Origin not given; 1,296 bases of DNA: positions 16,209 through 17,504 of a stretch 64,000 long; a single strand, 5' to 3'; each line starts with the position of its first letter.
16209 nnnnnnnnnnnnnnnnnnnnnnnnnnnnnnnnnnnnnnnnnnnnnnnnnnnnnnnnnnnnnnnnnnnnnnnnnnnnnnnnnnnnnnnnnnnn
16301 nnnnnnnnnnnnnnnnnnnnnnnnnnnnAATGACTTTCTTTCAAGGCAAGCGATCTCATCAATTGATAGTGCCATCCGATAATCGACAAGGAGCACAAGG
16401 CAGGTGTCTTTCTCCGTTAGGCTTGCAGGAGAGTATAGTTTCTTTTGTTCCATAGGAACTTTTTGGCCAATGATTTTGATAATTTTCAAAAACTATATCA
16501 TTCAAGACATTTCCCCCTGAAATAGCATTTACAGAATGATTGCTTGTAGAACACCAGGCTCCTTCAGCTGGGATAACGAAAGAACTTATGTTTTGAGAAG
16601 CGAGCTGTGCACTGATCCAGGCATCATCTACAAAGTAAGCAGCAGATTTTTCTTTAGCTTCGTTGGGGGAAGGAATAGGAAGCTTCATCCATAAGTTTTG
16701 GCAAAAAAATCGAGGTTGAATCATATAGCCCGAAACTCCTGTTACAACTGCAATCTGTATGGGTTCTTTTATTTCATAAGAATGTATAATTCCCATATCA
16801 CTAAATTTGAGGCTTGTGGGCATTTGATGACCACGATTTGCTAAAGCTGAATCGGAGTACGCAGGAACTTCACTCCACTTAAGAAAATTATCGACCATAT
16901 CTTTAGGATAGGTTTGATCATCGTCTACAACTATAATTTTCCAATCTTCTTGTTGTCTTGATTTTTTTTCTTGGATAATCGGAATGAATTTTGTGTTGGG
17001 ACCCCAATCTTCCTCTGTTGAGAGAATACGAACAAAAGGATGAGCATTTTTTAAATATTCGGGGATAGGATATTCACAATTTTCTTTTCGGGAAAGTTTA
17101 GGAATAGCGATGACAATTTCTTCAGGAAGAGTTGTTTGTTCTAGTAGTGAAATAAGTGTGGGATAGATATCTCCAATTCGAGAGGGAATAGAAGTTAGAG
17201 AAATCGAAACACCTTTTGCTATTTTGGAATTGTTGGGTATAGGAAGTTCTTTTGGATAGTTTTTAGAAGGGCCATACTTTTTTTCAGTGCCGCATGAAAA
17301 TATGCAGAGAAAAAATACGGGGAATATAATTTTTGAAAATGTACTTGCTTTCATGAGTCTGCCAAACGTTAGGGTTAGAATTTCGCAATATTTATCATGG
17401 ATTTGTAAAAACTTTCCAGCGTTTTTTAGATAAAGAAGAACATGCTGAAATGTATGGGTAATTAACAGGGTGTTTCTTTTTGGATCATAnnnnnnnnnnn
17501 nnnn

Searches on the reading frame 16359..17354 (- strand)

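Call 43: search_protein_families(library=pfam, proteins=[window:16359-17354:-], max_evalue=0.001)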
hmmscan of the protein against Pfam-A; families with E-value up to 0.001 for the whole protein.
window:16359-17354:- (331 aa): 0 families

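Call 50: search_protein_families(library=pfam, proteins=[window:16359-17354:-], max_evalue=10)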
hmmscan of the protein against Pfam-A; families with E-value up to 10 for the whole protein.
window:16359-17354:- (331 aa): 1 family
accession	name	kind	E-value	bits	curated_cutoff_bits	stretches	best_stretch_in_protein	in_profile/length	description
PF00535.33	Glycos_transf_2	-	0.05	14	23.3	1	63-181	13-123/168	Glycosyl transferase family 2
